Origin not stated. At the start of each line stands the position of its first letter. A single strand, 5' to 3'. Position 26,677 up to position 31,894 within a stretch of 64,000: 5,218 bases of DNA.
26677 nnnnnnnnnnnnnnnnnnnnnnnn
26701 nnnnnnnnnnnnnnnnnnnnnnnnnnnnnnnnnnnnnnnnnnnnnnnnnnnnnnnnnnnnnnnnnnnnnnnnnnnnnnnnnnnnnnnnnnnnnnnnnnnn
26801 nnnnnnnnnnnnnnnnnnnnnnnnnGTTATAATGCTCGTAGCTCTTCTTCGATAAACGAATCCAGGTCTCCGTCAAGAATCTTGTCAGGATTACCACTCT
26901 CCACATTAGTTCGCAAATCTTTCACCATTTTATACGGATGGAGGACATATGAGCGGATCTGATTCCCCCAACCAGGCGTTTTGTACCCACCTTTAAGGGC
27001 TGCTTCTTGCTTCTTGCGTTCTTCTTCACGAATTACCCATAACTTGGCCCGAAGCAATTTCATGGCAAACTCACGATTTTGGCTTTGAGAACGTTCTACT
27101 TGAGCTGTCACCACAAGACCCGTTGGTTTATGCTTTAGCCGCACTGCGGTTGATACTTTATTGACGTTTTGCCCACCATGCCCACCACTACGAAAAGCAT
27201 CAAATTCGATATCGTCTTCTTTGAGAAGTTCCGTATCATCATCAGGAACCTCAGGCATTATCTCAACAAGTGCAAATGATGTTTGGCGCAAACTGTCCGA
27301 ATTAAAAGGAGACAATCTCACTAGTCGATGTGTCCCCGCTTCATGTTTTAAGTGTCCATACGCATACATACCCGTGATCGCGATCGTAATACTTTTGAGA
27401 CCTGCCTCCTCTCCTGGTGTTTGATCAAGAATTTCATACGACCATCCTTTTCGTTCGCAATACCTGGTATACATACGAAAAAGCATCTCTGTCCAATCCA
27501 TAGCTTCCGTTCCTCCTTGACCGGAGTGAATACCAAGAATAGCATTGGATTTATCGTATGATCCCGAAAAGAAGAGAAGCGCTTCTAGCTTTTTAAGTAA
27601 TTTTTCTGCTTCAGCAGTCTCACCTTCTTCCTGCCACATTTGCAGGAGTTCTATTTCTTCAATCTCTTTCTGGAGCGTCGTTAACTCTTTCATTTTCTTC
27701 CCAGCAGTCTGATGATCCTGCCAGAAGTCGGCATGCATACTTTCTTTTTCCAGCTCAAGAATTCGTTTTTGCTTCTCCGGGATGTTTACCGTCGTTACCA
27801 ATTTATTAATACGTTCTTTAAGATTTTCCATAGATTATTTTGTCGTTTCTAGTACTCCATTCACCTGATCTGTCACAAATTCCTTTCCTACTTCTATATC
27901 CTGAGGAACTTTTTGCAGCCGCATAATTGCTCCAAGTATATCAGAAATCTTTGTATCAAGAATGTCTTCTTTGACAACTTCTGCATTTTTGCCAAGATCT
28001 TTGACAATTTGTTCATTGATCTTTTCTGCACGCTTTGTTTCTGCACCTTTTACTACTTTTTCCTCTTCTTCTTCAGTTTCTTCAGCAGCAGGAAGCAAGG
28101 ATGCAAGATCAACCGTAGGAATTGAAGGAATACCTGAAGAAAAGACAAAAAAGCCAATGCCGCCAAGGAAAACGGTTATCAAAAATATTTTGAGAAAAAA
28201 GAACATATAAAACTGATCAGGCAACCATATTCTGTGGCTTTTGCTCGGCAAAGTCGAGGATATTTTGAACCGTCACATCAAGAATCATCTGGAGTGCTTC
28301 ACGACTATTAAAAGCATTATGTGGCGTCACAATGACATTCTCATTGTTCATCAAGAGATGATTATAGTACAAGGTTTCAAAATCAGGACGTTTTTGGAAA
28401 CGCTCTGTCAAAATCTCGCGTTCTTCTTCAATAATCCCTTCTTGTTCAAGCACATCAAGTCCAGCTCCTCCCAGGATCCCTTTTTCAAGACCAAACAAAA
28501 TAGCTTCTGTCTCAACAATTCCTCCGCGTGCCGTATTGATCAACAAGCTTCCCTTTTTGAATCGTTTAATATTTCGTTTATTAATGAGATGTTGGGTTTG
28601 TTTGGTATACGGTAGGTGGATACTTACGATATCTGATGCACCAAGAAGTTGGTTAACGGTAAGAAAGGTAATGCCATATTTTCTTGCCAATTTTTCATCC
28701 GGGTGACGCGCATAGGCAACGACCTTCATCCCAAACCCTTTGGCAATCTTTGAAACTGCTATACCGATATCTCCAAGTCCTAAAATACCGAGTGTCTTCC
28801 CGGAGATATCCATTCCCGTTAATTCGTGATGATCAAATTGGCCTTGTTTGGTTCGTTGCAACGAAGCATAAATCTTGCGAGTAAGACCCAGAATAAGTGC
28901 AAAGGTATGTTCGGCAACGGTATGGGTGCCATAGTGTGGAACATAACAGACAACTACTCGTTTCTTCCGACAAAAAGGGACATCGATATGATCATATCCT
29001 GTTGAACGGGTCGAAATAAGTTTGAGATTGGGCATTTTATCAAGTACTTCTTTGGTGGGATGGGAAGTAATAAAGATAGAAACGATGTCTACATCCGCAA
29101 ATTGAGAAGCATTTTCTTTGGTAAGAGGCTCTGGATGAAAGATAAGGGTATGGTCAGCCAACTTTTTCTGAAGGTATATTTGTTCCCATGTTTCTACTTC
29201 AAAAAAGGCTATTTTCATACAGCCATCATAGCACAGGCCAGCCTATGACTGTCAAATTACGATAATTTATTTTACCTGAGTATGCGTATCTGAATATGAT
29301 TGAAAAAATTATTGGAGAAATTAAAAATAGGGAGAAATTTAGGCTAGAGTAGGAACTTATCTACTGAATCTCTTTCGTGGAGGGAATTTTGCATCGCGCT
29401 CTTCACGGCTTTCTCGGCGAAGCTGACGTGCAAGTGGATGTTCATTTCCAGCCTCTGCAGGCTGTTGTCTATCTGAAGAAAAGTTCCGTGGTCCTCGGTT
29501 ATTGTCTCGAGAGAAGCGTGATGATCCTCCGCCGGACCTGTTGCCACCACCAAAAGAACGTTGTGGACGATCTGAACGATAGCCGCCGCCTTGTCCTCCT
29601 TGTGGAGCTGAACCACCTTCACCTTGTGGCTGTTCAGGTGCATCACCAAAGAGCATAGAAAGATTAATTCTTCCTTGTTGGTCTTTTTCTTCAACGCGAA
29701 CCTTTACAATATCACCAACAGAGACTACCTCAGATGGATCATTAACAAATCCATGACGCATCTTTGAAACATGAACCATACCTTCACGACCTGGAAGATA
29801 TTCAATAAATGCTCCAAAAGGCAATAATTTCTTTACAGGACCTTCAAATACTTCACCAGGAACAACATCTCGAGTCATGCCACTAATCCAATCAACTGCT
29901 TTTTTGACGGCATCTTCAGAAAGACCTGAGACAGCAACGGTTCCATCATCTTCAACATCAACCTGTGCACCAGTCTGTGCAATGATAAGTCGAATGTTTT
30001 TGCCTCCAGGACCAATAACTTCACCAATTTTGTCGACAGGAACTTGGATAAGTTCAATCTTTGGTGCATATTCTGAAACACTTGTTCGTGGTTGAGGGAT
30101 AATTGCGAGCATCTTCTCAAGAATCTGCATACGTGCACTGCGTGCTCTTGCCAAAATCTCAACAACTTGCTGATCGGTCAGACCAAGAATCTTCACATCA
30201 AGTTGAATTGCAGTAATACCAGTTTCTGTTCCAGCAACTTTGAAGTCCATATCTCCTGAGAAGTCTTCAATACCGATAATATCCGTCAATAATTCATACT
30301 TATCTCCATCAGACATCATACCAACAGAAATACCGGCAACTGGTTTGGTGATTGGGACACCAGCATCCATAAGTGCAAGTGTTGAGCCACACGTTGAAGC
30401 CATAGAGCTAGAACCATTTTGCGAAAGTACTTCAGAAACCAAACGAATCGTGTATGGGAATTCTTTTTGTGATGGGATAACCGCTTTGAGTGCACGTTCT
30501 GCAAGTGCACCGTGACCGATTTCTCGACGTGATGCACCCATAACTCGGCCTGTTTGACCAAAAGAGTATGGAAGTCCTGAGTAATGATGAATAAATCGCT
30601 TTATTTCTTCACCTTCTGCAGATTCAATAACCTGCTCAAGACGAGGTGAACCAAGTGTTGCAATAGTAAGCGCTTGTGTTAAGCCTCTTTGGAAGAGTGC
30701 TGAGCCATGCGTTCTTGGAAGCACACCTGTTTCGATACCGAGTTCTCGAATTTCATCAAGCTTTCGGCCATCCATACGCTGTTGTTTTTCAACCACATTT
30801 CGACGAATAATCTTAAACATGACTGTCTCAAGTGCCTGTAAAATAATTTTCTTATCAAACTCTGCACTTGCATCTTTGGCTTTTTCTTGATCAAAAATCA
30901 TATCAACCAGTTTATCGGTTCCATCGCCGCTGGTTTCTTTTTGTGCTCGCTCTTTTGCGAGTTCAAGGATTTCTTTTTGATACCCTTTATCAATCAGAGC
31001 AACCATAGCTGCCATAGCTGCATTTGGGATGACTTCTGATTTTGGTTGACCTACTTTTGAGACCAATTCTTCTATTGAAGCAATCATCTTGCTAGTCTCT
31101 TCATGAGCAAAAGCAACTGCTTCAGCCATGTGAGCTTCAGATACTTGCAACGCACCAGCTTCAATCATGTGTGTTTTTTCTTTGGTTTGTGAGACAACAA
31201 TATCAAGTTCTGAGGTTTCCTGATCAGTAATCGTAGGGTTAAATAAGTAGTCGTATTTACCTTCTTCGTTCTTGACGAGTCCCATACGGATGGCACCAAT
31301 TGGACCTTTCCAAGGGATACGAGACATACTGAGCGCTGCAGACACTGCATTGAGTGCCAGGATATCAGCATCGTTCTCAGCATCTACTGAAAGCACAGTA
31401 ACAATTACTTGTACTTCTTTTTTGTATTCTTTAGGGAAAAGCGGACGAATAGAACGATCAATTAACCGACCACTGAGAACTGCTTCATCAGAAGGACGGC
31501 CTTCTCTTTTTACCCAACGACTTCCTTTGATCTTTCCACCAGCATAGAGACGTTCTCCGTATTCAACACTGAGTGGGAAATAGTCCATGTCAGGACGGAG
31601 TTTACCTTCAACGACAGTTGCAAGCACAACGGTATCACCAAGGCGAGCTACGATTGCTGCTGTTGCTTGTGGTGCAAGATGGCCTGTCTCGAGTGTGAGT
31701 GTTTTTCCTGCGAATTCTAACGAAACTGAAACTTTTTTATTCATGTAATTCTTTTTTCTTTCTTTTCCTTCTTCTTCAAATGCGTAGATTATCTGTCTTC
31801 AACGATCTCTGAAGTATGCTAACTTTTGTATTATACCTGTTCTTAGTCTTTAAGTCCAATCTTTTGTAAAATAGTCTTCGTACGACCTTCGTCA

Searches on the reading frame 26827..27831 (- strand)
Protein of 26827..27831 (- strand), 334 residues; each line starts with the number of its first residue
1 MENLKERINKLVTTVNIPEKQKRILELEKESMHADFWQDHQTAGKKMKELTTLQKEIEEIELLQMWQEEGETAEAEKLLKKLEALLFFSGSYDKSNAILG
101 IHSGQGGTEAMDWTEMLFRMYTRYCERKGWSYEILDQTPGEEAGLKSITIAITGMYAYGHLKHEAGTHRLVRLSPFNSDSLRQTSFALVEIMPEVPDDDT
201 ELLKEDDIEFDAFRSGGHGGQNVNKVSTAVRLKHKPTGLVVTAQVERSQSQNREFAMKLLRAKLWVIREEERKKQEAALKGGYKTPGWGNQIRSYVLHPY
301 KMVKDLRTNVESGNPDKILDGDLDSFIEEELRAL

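Call 79: search_protein_families(library=pfam, proteins=[window:26827-27831:-], max_evalue=0.0001)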
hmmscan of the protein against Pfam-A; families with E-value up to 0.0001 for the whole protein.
window:26827-27831:- (334 aa): 2 families
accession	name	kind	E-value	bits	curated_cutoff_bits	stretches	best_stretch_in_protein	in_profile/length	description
PF03462.23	PCRF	-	3.6e-47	161.1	24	1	12-189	12-194/194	PCRF domain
PF00472.26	RF-1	-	1.5e-34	118.9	35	1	203-307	7-116/116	RF-1 domain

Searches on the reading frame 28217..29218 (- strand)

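Call 79: search_protein_families(library=pfam, proteins=[window:28217-29218:-], max_evalue=0.0001)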
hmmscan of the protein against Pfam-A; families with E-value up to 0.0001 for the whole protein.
window:28217-29218:- (333 aa): 3 families
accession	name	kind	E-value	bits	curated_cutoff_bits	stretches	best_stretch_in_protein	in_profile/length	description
PF02826.25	2-Hacid_dh_C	-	1.9e-53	181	25.1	1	106-302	1-178/178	D-isomer specific 2-hydroxyacid dehydrogenase, NAD binding domain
PF00389.36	2-Hacid_dh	-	1.7e-30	105.9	24.6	1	13-331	12-132/134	D-isomer specific 2-hydroxyacid dehydrogenase, catalytic domain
PF07991.19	KARI_N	-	3.5e-05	23.9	20.6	1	138-226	2-91/165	Acetohydroxy acid isomeroreductase, NADPH-binding domain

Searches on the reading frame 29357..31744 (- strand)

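Call 9: search_protein_families(library=pfam, proteins=[window:29357-31744:-], max_evalue=0.01)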
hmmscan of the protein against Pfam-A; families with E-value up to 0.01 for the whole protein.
window:29357-31744:- (795 aa): 8 families
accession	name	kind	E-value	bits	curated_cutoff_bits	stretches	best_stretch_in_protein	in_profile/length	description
PF01138.27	RNase_PH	-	9.3e-54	181.8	25.5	2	14-144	3-130/130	3' exoribonuclease family, domain 1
PF03725.20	RNase_PH_C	-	2.8e-16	59.6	20.8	2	147-215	1-66/67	3' exoribonuclease family, domain 2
PF00013.35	KH_1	-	2.9e-14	53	21.5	1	566-620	4-64/66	KH domain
PF00575.29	S1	-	3.1e-14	53.5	22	1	630-697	5-73/74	S1 RNA binding domain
PF03726.19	PNPase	-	9.1e-06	26.5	24.6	1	286-328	36-81/81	Polyribonucleotide nucleotidyltransferase, RNA binding domain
PF23052.1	KH_N4BP1_2nd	-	0.00068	20.1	27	0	580-623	21-63/120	N4BP1, second type I KH-domain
PF23459.1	S1_RRP5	-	0.0013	19.7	27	1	629-690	3-64/72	RRP5 S1 domain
PF22675.2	KH-I_KHDC4-BBP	-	0.0017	18.6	30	1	573-603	8-38/76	KHDC4/BBP-like, KH-domain type I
